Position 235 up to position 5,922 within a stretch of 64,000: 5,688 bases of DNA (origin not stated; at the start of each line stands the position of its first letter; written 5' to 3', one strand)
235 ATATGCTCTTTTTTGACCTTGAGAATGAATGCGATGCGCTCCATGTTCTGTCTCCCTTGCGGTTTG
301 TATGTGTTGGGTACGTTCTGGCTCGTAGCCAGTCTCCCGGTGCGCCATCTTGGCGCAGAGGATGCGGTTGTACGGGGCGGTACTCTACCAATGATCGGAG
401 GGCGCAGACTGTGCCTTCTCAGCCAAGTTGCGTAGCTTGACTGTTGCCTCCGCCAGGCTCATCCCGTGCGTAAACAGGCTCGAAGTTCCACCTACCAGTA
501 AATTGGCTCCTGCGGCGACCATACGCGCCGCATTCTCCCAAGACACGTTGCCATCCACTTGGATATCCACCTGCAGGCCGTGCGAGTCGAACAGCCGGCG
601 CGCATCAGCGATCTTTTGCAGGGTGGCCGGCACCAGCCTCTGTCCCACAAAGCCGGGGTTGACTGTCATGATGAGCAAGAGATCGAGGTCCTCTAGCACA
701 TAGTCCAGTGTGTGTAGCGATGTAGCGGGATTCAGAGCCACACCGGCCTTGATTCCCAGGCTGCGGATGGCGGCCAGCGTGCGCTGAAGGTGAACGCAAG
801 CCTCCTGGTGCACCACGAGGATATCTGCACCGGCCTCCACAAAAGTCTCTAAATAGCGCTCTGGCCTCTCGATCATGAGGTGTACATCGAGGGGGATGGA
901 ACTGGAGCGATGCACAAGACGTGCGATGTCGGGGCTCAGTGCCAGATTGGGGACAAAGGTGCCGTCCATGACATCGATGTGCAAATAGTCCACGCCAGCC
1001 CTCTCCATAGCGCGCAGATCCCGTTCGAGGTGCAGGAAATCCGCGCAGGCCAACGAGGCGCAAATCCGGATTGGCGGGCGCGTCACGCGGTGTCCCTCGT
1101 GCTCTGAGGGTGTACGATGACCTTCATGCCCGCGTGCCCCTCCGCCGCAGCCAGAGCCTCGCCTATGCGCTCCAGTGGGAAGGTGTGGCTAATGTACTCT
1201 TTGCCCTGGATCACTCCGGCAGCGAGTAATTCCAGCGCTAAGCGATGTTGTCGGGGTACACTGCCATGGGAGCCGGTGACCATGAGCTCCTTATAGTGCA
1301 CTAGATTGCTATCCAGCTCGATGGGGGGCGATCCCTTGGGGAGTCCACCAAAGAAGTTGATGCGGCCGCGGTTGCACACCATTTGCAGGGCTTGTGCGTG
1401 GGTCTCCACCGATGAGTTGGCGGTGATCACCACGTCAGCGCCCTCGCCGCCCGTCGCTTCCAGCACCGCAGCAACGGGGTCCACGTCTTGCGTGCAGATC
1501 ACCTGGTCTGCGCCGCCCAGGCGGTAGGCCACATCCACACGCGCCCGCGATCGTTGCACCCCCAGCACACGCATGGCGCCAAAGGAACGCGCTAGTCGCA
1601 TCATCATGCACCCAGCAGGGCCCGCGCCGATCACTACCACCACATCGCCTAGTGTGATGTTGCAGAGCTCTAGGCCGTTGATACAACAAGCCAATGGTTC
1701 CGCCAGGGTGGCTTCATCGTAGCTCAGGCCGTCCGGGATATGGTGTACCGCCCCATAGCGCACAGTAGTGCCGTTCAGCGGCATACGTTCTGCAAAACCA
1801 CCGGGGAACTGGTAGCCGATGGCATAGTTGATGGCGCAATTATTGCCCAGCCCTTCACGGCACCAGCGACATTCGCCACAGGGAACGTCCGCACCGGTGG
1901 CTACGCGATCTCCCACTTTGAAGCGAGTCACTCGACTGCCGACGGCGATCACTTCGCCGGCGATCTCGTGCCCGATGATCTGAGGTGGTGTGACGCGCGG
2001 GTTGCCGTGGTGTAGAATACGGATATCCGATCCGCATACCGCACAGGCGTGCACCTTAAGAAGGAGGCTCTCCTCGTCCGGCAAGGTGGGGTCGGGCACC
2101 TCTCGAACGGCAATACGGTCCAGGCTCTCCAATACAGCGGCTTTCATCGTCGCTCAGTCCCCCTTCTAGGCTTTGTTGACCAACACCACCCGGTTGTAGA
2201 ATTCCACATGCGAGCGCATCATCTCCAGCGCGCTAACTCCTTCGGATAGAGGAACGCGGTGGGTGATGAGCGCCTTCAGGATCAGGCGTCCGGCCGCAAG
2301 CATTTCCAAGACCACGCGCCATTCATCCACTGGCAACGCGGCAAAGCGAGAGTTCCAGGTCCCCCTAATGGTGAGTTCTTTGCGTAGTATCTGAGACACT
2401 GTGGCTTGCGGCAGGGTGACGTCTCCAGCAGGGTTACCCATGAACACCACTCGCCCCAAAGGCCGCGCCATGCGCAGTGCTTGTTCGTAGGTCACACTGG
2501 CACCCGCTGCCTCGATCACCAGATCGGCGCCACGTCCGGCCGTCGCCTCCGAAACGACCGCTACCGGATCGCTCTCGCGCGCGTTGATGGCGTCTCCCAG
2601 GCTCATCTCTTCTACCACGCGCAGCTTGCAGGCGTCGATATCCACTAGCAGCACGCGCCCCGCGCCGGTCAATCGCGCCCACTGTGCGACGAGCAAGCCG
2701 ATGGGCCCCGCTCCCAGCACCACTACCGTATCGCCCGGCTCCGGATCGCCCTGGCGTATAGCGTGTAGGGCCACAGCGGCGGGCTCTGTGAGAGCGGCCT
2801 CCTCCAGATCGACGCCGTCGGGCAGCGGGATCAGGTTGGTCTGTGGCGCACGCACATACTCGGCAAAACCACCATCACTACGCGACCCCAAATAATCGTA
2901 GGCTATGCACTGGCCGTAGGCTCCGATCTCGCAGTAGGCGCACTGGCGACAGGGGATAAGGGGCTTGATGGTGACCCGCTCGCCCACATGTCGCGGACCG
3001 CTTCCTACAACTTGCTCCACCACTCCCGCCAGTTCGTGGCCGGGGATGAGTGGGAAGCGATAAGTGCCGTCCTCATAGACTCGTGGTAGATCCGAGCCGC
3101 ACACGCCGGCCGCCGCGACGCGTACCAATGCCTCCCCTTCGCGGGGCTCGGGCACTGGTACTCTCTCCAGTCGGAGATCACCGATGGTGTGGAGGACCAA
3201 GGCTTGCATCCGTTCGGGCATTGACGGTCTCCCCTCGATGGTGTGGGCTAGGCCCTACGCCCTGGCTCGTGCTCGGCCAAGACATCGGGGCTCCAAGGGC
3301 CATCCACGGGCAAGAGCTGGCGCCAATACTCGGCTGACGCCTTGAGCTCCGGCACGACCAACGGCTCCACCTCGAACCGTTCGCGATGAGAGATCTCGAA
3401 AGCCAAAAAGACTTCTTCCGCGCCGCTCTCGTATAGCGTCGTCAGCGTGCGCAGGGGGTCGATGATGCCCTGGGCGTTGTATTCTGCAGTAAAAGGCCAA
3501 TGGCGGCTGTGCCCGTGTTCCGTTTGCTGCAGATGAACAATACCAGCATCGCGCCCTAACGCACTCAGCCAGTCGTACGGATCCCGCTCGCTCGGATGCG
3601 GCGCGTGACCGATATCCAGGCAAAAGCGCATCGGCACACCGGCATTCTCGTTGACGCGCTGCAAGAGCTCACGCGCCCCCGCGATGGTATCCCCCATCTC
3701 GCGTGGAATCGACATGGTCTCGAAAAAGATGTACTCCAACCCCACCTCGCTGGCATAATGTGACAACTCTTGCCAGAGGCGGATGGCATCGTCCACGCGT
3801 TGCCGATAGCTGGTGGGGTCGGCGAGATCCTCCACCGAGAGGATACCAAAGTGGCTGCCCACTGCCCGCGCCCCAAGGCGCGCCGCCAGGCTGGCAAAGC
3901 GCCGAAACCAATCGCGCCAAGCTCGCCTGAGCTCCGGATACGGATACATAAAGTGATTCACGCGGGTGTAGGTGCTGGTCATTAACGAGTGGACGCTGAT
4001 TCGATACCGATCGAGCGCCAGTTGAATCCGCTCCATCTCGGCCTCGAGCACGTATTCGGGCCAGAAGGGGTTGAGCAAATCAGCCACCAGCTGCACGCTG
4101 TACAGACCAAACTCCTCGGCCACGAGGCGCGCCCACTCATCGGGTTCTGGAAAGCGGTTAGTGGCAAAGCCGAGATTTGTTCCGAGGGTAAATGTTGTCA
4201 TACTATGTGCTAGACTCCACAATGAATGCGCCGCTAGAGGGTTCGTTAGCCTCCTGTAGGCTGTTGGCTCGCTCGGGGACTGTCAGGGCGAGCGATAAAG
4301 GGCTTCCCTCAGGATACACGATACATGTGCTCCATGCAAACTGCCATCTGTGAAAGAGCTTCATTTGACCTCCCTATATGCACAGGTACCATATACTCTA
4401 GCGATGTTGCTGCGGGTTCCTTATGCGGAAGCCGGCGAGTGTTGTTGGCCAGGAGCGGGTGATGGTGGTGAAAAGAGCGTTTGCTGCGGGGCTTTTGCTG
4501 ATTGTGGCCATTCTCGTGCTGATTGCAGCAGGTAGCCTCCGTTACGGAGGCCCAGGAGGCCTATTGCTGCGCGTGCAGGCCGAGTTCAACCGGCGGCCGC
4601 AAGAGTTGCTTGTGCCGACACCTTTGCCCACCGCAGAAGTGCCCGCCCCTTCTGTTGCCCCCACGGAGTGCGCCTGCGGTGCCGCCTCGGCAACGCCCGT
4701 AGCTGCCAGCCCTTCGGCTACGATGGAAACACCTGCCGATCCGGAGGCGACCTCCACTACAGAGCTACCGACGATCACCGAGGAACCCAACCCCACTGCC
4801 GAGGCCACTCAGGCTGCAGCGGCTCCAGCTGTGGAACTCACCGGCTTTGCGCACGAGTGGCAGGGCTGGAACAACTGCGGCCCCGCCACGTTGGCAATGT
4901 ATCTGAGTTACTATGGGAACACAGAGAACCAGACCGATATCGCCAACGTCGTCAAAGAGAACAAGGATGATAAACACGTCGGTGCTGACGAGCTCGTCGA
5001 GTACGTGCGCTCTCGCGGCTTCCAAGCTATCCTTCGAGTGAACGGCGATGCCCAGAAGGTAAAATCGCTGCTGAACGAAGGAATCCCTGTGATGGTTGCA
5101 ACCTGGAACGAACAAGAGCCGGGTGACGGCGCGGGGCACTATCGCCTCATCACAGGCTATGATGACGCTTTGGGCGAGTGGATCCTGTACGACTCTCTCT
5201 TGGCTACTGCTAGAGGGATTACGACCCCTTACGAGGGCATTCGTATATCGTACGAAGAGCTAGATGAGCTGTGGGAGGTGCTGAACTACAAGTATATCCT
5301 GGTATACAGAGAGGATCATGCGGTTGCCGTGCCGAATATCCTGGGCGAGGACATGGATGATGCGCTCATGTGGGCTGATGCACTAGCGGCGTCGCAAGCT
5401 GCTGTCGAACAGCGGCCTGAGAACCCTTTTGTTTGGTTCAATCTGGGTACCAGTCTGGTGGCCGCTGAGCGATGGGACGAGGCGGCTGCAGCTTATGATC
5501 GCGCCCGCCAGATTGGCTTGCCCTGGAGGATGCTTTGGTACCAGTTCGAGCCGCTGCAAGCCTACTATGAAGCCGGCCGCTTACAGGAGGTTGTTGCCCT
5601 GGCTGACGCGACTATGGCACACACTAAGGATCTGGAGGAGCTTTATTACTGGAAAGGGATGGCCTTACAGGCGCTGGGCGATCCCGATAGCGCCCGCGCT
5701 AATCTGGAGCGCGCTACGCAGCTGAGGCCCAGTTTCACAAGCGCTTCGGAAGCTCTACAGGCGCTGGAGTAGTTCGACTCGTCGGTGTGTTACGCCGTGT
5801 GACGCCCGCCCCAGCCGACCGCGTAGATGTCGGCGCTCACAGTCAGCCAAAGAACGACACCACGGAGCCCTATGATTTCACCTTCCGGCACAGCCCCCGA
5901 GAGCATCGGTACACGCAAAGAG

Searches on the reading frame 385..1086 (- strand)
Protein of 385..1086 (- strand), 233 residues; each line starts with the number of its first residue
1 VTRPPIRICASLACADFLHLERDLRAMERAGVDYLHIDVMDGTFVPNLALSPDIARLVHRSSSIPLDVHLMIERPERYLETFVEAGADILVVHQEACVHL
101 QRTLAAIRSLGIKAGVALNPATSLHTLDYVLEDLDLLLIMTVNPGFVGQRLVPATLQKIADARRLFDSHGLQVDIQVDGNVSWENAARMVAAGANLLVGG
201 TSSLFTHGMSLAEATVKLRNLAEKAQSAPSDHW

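Call 38: search_protein_families(library=pfam, proteins=[window:385-1086:-], max_evalue=0.00001)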
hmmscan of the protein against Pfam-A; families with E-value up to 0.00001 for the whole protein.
window:385-1086:- (233 aa): 1 family
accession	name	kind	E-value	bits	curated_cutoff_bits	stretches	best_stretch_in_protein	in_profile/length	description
PF00834.25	Ribul_P_3_epim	-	1.8e-68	230.3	21.1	1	8-201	2-195/198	Ribulose-phosphate 3 epimerase family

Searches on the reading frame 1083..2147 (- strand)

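Call 38: search_protein_families(library=pfam, proteins=[window:1083-2147:-], max_evalue=0.00001)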
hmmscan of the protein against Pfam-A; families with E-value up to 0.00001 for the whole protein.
window:1083-2147:- (354 aa): 3 families
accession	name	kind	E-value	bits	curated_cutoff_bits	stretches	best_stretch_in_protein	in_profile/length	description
PF08240.17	ADH_N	-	3.5e-26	91.9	23.5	1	26-124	3-94/104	Alcohol dehydrogenase GroES-like domain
PF00107.32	ADH_zinc_N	-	1.1e-20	74.3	31.8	1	179-309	3-128/129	Zinc-binding dehydrogenase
PF13602.12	ADH_zinc_N_2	-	1.1e-06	30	27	1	212-337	2-125/134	Zinc-binding dehydrogenase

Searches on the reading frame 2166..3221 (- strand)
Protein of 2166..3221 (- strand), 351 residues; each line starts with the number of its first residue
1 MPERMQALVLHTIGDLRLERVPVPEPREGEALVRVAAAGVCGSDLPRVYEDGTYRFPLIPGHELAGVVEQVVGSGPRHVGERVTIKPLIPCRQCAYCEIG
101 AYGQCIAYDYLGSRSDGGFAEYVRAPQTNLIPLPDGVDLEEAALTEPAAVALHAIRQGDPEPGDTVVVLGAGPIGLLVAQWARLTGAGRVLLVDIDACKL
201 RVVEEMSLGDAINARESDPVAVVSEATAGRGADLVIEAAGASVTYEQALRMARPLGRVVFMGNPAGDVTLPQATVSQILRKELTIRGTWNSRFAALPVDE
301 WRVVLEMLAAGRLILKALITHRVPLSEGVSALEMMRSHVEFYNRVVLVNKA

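Call 38: search_protein_families(library=pfam, proteins=[window:2166-3221:-], max_evalue=0.00001)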
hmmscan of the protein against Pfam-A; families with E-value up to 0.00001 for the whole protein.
window:2166-3221:- (351 aa): 4 families
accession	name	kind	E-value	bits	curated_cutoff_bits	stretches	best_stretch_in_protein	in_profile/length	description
PF08240.17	ADH_N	-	5.4e-27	94.5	23.5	1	28-135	2-104/104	Alcohol dehydrogenase GroES-like domain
PF00107.32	ADH_zinc_N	-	4.9e-25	88.4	31.8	1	173-309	1-128/129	Zinc-binding dehydrogenase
PF16912.11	Glu_dehyd_C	-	5.3e-12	46.1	34.9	1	153-336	21-202/211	Glucose dehydrogenase C-terminus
PF13602.12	ADH_zinc_N_2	-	1.6e-07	32.7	27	1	212-337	7-125/134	Zinc-binding dehydrogenase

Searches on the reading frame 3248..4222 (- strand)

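Call 38: search_protein_families(library=pfam, proteins=[window:3248-4222:-], max_evalue=0.00001)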
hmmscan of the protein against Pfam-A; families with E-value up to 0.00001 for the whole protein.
window:3248-4222:- (324 aa): 1 family
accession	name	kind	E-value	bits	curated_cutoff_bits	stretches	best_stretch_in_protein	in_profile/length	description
PF01261.30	AP_endonuc_2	-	5.7e-15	56.1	31.1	1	35-284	4-234/249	Xylose isomerase-like TIM barrel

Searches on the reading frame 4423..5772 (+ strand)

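Call 38: search_protein_families(library=pfam, proteins=[window:4423-5772:+], max_evalue=0.00001)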
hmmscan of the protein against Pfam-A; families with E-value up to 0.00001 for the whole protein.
window:4423-5772:+ (449 aa): 8 families
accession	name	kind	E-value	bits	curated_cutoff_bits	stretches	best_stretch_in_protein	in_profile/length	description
PF13529.12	Peptidase_C39_2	-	4.5e-16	60.2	24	1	147-258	8-142/143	Peptidase_C39 like family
PF07719.23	TPR_2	-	2e-11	43.5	27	0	406-437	2-33/34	Tetratricopeptide repeat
PF00515.34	TPR_1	-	3.8e-10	39.6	27.8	0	406-438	2-34/34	Tetratricopeptide repeat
PF13428.12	TPR_14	-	2.6e-07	31.1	23.5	0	406-445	2-41/44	Tetratricopeptide repeat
PF13432.12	TPR_16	-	3.6e-07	31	32.7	0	317-363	13-59/65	Tetratricopeptide repeat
PF13181.12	TPR_8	-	1.2e-06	28.6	25.7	0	406-437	2-33/34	Tetratricopeptide repeat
PF14559.12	TPR_19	-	1.3e-06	29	25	0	317-362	7-52/68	Tetratricopeptide repeat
PF13431.12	TPR_17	-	8.5e-06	26.1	24.4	0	325-354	3-32/34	Tetratricopeptide repeat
